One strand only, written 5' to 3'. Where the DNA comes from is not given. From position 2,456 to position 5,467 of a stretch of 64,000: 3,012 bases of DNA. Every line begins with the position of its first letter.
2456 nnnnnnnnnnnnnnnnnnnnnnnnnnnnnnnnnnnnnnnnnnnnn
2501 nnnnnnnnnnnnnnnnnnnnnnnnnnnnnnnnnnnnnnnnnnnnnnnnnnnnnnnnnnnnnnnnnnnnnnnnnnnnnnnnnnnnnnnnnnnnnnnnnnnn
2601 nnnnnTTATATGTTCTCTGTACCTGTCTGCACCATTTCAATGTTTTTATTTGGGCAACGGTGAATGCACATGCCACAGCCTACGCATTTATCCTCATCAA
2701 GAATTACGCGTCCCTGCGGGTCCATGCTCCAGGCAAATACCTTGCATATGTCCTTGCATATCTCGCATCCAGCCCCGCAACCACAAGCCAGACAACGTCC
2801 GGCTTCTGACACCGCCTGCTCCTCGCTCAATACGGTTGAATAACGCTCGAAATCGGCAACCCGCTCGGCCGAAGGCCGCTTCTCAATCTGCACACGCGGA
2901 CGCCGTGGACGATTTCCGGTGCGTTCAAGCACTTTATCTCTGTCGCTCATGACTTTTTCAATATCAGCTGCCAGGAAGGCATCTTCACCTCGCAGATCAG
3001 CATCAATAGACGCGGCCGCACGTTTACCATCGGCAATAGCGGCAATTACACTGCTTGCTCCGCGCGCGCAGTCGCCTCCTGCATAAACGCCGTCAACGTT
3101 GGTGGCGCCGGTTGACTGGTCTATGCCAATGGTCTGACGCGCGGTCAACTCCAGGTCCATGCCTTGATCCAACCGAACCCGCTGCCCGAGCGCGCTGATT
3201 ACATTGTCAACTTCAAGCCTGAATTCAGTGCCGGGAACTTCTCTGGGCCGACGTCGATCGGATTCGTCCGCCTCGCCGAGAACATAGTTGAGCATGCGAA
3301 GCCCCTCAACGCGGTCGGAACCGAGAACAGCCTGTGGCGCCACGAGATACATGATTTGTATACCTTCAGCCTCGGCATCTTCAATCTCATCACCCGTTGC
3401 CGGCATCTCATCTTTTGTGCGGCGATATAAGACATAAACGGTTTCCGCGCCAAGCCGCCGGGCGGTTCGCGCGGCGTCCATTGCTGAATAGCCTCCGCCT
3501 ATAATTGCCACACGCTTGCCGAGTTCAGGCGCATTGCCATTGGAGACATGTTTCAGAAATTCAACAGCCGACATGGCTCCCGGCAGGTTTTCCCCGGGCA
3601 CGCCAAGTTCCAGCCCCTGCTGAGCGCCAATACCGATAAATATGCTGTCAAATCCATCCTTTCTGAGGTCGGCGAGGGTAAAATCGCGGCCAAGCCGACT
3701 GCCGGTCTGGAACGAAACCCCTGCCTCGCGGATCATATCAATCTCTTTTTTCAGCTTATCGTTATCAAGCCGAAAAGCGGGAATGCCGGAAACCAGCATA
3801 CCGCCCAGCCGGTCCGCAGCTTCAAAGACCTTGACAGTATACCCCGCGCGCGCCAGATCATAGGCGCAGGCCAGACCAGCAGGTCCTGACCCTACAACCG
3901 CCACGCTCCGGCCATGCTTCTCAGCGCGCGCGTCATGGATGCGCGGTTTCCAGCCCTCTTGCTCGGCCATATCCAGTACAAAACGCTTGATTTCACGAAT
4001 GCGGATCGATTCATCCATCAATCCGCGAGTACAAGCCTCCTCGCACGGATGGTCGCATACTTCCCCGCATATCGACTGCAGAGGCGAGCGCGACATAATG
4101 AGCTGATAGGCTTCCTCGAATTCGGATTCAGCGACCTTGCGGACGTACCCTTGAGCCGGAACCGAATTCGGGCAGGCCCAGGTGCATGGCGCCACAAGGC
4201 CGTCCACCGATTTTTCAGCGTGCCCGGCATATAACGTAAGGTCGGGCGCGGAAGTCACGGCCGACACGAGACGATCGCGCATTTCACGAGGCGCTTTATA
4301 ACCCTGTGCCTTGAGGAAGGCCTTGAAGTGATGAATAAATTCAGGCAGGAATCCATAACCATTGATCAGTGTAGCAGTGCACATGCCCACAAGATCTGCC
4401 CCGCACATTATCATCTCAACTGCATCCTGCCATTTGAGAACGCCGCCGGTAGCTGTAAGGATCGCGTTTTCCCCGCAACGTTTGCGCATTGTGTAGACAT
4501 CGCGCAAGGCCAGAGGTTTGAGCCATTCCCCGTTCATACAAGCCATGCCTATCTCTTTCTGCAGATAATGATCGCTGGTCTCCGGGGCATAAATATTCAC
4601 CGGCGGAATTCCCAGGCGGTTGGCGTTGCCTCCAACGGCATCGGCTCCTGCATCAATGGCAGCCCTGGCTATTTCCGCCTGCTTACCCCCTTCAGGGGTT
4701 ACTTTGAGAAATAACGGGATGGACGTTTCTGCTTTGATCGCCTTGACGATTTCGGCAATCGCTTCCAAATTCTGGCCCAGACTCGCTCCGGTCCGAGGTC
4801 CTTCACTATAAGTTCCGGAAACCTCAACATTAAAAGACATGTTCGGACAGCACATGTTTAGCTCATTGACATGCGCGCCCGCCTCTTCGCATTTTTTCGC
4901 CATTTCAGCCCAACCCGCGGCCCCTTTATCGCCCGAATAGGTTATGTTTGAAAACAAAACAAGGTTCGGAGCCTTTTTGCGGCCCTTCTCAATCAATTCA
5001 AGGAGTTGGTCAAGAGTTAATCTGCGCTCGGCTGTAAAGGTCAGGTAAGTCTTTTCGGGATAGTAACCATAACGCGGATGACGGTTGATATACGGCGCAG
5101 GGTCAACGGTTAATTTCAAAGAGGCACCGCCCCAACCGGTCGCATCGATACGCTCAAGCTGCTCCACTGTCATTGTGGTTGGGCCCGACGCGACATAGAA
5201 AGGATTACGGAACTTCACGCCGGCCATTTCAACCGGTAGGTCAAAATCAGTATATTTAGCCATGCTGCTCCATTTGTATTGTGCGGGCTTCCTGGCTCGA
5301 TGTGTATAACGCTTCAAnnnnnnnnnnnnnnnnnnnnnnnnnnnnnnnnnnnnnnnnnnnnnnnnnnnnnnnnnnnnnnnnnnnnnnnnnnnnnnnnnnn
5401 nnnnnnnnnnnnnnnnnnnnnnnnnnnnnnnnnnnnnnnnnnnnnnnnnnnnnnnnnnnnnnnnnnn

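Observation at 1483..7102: Tightly coupled four-gene operon: creatininase-family amidohydrolase, Gfo/Idh/MocA oxidoreductase, fused DPD-like flavo-FeS reductase, Ldh_2 dehydrogenase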

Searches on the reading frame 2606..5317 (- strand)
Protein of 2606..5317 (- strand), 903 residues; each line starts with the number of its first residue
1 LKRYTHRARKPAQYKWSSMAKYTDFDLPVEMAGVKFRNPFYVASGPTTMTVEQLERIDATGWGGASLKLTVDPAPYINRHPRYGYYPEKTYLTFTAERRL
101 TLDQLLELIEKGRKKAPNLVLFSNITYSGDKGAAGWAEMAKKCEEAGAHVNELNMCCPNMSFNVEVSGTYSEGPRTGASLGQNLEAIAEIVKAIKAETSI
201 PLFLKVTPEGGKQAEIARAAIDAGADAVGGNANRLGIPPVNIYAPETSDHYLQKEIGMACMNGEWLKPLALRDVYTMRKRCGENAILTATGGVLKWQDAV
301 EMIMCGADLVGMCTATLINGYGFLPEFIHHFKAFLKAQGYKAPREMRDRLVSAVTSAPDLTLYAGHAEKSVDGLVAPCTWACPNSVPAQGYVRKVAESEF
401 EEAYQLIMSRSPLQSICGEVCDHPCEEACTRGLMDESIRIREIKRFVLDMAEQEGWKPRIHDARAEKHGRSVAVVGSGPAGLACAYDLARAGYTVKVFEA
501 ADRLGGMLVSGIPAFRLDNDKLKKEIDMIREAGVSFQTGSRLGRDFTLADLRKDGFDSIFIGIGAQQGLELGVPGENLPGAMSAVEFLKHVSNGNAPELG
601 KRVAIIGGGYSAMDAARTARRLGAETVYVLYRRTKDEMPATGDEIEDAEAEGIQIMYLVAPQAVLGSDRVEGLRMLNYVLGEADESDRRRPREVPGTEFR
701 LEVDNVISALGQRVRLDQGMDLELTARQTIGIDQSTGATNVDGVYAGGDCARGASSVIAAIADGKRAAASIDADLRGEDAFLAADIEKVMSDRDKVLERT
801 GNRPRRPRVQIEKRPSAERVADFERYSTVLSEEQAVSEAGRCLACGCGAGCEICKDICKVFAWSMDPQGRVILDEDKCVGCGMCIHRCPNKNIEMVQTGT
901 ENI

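Call 5: search_protein_families(library=pfam, proteins=[window:2606-5317:-], max_evalue=0.01)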
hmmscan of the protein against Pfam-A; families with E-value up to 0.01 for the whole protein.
window:2606-5317:- (903 aa): 24 families
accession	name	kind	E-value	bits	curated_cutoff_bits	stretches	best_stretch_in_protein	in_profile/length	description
PF07992.20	Pyr_redox_2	-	5.2e-32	111.9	26.1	1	471-764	2-291/291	Pyridine nucleotide-disulphide oxidoreductase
PF01180.27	DHO_dh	-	1.3e-25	90.6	27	1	27-333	2-289/291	Dihydroorotate dehydrogenase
PF14691.11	Fer4_20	-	2.6e-21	76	25.8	1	372-455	26-112/113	Dihydroprymidine dehydrogenase domain II, 4Fe-4S cluster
PF00070.33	Pyr_redox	-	3.1e-12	47.3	22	2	602-673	1-77/82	Pyridine nucleotide-disulphide oxidoreductase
PF13450.12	NAD_binding_8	-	3.1e-10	40.6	21.9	1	474-508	1-35/68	NAD(P)-binding Rossmann-like domain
PF12831.13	FAD_oxidored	-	3.9e-10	40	27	1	472-514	2-44/416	FAD dependent oxidoreductase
PF13738.12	Pyr_redox_3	-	2.8e-08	33.8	30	1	588-635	153-198/305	Pyridine nucleotide-disulphide oxidoreductase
PF01266.30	DAO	-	1.1e-07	32.2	27.9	1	472-506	2-37/353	FAD dependent oxidoreductase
PF01593.30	Amino_oxidase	-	1.1e-06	28.7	19.8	1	480-506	2-28/443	Flavin containing amine oxidoreductase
PF01134.28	GIDA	-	1.7e-06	27.8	22.1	1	472-528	2-58/391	Glucose inhibited division protein A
PF03486.20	HI0933_like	-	3.5e-06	27.1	50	1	471-511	2-43/244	HI0933-like protein Rossmann domain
PF00037.32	Fer4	-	1.6e-05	25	21.1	1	872-893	2-23/24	4Fe-4S binding domain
PF00890.30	FAD_binding_2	-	2.1e-05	24.4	20.4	1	472-508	2-38/414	FAD binding domain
PF01946.23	Thi4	-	0.00014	21.7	26.2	1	471-511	19-60/235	Thi4 family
PF01262.27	AlaDh_PNT_C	-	0.00018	21.4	23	1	602-629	30-57/214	Alanine dehydrogenase/PNT, C-terminal domain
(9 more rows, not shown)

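Call 6: search_protein_families(library=ncbifam, proteins=[window:2606-5317:-], max_evalue=0.01)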
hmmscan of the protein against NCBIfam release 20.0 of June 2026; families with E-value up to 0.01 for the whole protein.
window:2606-5317:- (903 aa): 140 families (the best 25 are shown)
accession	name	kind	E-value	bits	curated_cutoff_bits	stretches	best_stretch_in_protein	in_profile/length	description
NF009410.0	PRK12771.1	subfamily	5.2e-149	497.4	516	1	374-897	46-564/566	NAD(P)-binding protein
NF009454.0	PRK12814.1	equivalog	5.4e-120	401.7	916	1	375-889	101-629/657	putative NADPH-dependent glutamate synthase small subunit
NF009414.0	PRK12778.1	equivalog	1.7e-110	370.5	1103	2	367-776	328-750/752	bifunctional dihydroorotate dehydrogenase B NAD binding subunit/NADPH-dependent glutamate synthase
TIGR03315.1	Se_ygfK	equivalog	2.2e-106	356.5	835.3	1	372-890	441-935/1012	putative selenate reductase subunit YgfK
TIGR01316.1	gltA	equivalog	5.4e-97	325.4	471.75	1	375-773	35-447/449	NADPH-dependent glutamate synthase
NF010590.0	PRK13984.1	equivalog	1.6e-89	300.7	946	2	377-778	197-609/611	putative oxidoreductase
TIGR01318.1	gltD_gamma_fam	subfamily_domain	2.3e-85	287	482.95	1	367-771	39-461/467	glutamate synthase, small subunit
NF009408.0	PRK12769.1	equivalog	1.4e-81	274.6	1003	2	376-772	234-648/659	formate-dependent uric acid utilization protein AegA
NF009413.0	PRK12775.1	equivalog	3.1e-78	263.6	1895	1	365-779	328-758/1006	putative trifunctional 2-polyprenylphenol hydroxylase/glutamate synthase subunit beta/ferritin domain-containing protein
NF009415.0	PRK12779.1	equivalog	3.1e-75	253.8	1519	1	381-830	213-673/944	putative bifunctional glutamate synthase subunit beta/2-polyprenylphenol hydroxylase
NF009451.0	PRK12809.1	equivalog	1.8e-74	251.2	1154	2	376-770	217-629/639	formate-dependent uric acid utilization protein YgfT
TIGR01317.1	GOGAT_sm_gam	subfamily_domain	4.2e-70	237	447.7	1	382-778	58-481/485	glutamate synthase small subunit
NF009409.0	PRK12770.1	subfamily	6e-65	219.6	343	1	464-776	13-351/360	putative glutamate synthase subunit beta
NF045663.1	diclust_near_Sec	equivalog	3.6e-52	177.4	530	2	375-567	17-201/759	pyridine nucleotide-disulfide oxidoreductase/dicluster-binding protein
NF006183.0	PRK08318.1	equivalog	6.6e-49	166.8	335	1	26-362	3-331/422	NAD-dependent dihydropyrimidine dehydrogenase subunit PreA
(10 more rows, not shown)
